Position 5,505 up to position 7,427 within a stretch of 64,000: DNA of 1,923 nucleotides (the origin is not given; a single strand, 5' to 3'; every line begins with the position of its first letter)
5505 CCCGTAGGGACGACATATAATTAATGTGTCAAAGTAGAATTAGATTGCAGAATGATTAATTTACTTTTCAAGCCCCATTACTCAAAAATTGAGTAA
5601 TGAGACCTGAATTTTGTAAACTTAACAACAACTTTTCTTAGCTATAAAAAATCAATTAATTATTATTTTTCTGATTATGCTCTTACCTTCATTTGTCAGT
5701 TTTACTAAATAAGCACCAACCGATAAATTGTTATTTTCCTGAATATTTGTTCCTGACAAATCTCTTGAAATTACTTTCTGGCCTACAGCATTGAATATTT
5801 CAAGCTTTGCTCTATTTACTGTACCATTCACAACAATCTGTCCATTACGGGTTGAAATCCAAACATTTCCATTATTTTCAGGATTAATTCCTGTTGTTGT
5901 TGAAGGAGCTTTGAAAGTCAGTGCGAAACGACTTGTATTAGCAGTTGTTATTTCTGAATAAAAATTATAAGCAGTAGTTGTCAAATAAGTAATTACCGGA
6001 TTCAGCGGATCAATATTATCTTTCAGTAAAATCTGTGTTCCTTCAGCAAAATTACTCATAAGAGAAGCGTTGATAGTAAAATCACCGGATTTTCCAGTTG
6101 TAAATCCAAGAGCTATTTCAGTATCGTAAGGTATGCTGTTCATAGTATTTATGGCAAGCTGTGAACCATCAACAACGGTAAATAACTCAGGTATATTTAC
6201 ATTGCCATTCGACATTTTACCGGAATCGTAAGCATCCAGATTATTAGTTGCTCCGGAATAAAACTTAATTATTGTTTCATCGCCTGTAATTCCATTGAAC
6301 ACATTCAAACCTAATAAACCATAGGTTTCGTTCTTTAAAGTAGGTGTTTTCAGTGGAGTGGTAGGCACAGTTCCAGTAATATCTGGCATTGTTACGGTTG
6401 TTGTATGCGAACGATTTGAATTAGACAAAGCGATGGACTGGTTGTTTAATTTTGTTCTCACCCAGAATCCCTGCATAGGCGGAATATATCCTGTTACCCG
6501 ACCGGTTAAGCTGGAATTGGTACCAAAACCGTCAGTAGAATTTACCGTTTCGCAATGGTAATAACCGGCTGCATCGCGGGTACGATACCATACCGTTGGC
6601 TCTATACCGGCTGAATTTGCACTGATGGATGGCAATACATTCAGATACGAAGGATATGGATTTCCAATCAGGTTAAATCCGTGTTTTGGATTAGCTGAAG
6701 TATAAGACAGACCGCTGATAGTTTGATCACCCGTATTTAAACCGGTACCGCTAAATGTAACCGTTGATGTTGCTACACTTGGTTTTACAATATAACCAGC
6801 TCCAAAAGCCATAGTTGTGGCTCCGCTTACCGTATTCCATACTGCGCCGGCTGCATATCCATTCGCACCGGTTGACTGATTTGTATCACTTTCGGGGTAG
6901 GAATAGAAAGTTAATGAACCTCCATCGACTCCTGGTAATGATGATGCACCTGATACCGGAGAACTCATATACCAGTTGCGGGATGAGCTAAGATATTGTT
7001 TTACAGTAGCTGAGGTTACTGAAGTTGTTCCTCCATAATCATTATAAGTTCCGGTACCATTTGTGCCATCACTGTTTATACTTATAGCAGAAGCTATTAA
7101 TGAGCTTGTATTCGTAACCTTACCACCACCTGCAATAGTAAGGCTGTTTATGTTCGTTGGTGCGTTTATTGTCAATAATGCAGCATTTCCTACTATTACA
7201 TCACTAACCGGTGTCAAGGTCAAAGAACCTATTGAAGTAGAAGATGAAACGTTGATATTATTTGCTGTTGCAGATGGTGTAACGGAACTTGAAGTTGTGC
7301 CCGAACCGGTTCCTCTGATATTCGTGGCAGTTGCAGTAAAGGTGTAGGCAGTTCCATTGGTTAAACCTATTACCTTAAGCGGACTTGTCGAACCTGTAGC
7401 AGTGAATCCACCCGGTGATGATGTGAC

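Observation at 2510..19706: IS-bounded island of six T9SS-tailed surface proteins assembled from three shuffled modules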

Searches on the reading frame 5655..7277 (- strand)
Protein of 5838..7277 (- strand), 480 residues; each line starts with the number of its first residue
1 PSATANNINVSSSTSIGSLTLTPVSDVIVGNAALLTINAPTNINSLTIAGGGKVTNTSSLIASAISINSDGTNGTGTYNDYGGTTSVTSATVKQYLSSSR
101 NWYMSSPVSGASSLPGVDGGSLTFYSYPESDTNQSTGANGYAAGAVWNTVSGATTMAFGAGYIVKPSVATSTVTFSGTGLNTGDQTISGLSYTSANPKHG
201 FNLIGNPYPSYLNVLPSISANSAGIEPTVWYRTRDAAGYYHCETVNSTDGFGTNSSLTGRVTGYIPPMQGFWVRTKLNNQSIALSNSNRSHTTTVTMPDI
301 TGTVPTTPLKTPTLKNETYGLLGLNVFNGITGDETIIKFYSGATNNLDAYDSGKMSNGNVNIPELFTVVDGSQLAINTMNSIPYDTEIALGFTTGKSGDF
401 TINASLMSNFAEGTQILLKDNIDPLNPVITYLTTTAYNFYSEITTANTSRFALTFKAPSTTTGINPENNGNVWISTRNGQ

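Call 18: search_protein_families(library=pfam, proteins=[window:5838-7277:-], max_evalue=10)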
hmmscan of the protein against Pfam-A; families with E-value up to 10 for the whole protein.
seq(480 aa): 0 families

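Call 33: search_protein_families(library=ncbifam, alignment_id=A2, max_evalue=0.01)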
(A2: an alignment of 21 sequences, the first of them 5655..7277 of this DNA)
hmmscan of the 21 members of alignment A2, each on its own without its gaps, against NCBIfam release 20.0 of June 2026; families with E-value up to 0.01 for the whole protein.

A. member 1, window:5655-7277:- (541 aa): 2 families
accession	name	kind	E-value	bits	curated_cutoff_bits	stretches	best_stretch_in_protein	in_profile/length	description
TIGR04183.1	Por_Secre_tail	domain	6.1e-08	32.5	23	1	479-541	10-72/72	T9SS type A sorting domain-containing protein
NF033708.1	T9SS_Cterm_ChiA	domain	1.7e-06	27.8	40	1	491-541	3-55/55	T9SS sorting signal type C domain-containing protein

B. families by the number of members that match (of 21 scanned): 5 families
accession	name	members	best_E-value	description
TIGR04183.1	Por_Secre_tail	20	7.8e-12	T9SS type A sorting domain-containing protein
NF033708.1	T9SS_Cterm_ChiA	11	1.4e-14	T9SS sorting signal type C domain-containing protein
NF052644.1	T9SS_DNase_Rie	3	1.1e-05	T9SS-dependent surface endonuclease, AS87_RS02955 family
TIGR04415.1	O_hepto_targRPT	1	0.001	strand-loop-strand repeat protein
NF038113.1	T9SSA_dep_M36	1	0.0012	T9SS-dependent M36 family metallopeptidase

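Call 45: predict_structure(alignment_id=A2)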
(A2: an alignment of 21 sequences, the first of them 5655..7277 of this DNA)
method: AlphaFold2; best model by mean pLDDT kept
length: 541 residues; sequences in the alignment: 21
mean_pLDDT: 79.7   pTM: 0.73
mean pLDDT of the five models: 79.7, 76.9, 76.8, 75.5, 75.1
residues with pLDDT >= 90: 171; 70-90: 260; 50-70: 59; < 50: 51
segments of 3 or more residues with pLDDT < 50: 132-145, 294-316, 460-470
pLDDT, mean of each block of 10 residues (from residue 1): 71 92 92 93 94 93 93 89 84 83 87 63 79 41 59 80 83 88 91 77 92 91 91 65 81 65 81 92 91 50 38 53 88 88 88 77 86 90 90 90 85 87 79 82 85 81 38 73 75 86 81 72 84 77 74
secondary structure, 60 per line:
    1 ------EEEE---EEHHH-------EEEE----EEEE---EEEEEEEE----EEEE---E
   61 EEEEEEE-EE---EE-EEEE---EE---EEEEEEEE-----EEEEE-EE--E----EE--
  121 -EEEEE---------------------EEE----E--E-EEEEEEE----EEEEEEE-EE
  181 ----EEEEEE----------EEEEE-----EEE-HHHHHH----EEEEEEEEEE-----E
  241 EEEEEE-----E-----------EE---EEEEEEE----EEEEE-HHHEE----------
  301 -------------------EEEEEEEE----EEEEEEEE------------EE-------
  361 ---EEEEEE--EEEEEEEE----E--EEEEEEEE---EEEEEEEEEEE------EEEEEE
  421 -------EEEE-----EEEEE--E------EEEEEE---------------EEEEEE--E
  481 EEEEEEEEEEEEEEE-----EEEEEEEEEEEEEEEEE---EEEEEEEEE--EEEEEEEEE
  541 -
elements in order: E7-10 E26-29 E34-37 E41-48 E53-56 E60-67 E77-80 E89-96 E102-106 E122-126 E148-150 E160-166 E171-177 E185-190 E201-205 E211-213 H215-220 E225-234 E240-246 E269-275 E280-284 E320-327 E332-339 E364-369 E372-379 E387-394 E398-408 E415-420 E428-431 E437-441 E451-456 E472-477 E480-495 E501-517 E521-529 E532-540

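Call 52: fold_search(model_id=the predicted structure, library=pdb)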
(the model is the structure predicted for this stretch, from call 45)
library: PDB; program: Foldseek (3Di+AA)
matches with E <= 10: 1450; with E <= 0.001: 1
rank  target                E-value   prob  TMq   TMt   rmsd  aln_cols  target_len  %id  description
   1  5ag8_A                6.2e-04  1.00  0.12  0.40  12.1       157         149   14  CRYSTAL STRUCTURE OF A MUTANT (665I6H) OF THE C-TERMINAL DOMAIN OF RGPB (released 2016-04-06)
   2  9ba4_A                1.2e-03  0.33  0.12  0.07  35.3       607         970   10  Full-length cross-linked Contactin 2 (CNTN2) (released 2024-07-17)
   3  8dww_M                2.1e-03  0.51  0.13  0.15  28.5       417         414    9  Chikungunya VLP in complex with neutralizing Fab 506.A08 (asymmetric unit) (released 2023-05-31)
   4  8dhw_B                3.5e-03  0.97  0.13  0.12  15.4       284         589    9  Treponema lecithinolyticum beta-glucuronidase in complex with a UNC4917-glucuronide conjugate (released 2023-05-17)
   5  9l3v_B                3.9e-03  0.60  0.14  0.17  27.0       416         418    8  structure of WEEV strain 71V1658 virus-like particle(3-fold region) (released 2025-08-27)
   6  8d6a_A                4.8e-03  0.38  0.13  0.17  25.2       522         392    8  Cryo-EM structure of human LIF signaling complex: model containing the interaction core region (released 2023-03-29)
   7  5y1a                  5.0e-03  0.94  0.10  0.16  13.2       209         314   16  HBP35 of Porphyromonas gingivalis (released 2018-07-25)
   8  1j7v_R                5.6e-03  0.96  0.12  0.25  15.0       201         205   10  HUMAN IL-10 / IL-10R1 COMPLEX (released 2001-09-19)
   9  8glk_D                6.5e-03  1.00  0.12  0.70   3.0        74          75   32  The Type 9 Secretion System dGldL peak II, NucA substrate bound complex (released 2024-01-31)
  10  10ps                  6.5e-03  0.21  0.12  0.12  27.9       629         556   12  Crystal structure of SdrD A2-A3-B1-B2 domains from Staphylococcus aureus JH1 (released 2026-02-11)
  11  9a3v_B                7.2e-03  0.95  0.12  0.28  14.8       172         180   10  Predicted model of tissue transglutaminase 2 (TG2) in complex with plasma fibronectin type III modules 14 and 15 (FNII (released 2024-02-02)
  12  8ua9_B                8.0e-03  0.47  0.12  0.15  27.7       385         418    6  Structure of eastern equine encephalitis virus VLP unliganded quasi-threefold spike protein (released 2024-08-14)
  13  7ffe_N                8.8e-03  0.54  0.14  0.17  26.8       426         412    8  Cryo-EM structure of VEEV VLP (released 2021-10-20)
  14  7pq4_MODEL_1_A        9.3e-03  1.00  0.12  0.61   2.9        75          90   23  NMR Structure of RgpB C-terminal Domain (released 2022-09-28)
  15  8eeu_F                9.3e-03  0.54  0.15  0.21  24.6       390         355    8  Venezuelan equine encephalitis virus-like particle in complex with Fab SKT05 (released 2023-07-19)
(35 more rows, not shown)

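Call 60: search_protein_representatives(protein=window:5868-7277:-)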
Query: 470 residues. Proteins with E-value up to 0.001 (for the whole library): 2771; up to 1e-10: 1726; up to 1e-30: 1028. The best 150 are listed.
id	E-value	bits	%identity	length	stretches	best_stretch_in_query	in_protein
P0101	7.7e-250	845.9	94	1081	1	1-430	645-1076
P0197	7.3e-218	740.5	81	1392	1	14-470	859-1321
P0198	1.1e-162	558.7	74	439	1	104-470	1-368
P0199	2.3e-157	541.2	62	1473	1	6-469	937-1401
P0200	5.0e-153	526.9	61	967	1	7-466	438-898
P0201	5.3e-142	490.5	60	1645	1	6-468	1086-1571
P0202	1.0e-141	489.6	58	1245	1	5-469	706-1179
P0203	1.2e-138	479.4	57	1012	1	8-465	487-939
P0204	2.7e-138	478.3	57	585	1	5-465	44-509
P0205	7.4e-136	470.3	61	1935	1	6-469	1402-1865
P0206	7.3e-132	457.1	56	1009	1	16-470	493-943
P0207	2.4e-129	448.8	60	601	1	4-467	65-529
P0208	3.0e-124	432.1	54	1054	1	7-469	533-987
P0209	1.7e-101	357.0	43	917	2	4-470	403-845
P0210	2.5e-99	349.9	52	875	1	25-469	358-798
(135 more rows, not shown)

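Call 67: search_protein_families(library=pfam, alignment_id=A7, max_evalue=0.00001)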
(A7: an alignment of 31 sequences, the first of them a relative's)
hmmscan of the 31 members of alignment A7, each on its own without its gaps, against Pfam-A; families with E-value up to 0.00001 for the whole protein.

A. member 1, P0197 (1392 aa): 1 family
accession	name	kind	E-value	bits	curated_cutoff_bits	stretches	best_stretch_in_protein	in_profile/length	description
PF18887.5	MBG_3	-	7.8e-16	58.4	25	2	608-685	2-72/72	MBG domain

B. families by the number of members that match (of 31 scanned): 24 families
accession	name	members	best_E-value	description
PF00041.27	fn3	10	8.2e-50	Fibronectin type III domain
PF18998.6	Flg_new_2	5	6.9e-17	Divergent InlB B-repeat domain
PF18657.6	YDG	4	2e-28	YDG domain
PF18962.6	Por_Secre_tail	4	1.3e-07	Secretion system C-terminal sorting domain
PF12733.13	Cadherin-like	3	7.5e-40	Cadherin-like beta sandwich domain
PF25059.1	FN3_DSCAM-DSCAML_C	3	8.9e-19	DSCAM/DSCAML C-terminal Fn3-like domain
PF16656.11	Pur_ac_phosph_N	3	2.6e-08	Purple acid Phosphatase, N-terminal domain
PF07550.17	Shr-like_HID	2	2.1e-18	Heme-binding protein Shr-like, Hb-interacting domain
PF13229.12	Beta_helix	2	2.1e-14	Right handed beta helix region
PF12951.13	PATR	2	1.3e-11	Passenger-associated-transport-repeat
PF25077.1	DUF7800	2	3.2e-09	Domain of unknown function (DUF7800)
PF02018.23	CBM_4_9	2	1.1e-07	Carbohydrate binding domain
PF24517.2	CBM96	1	7.2e-36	Carbohydrate-binding module family 96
PF00754.31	F5_F8_type_C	1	2.4e-24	F5/8 type C domain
PF22633.2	F5_F8_type_C_2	1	3.6e-24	NedA-like, galactose-binding domain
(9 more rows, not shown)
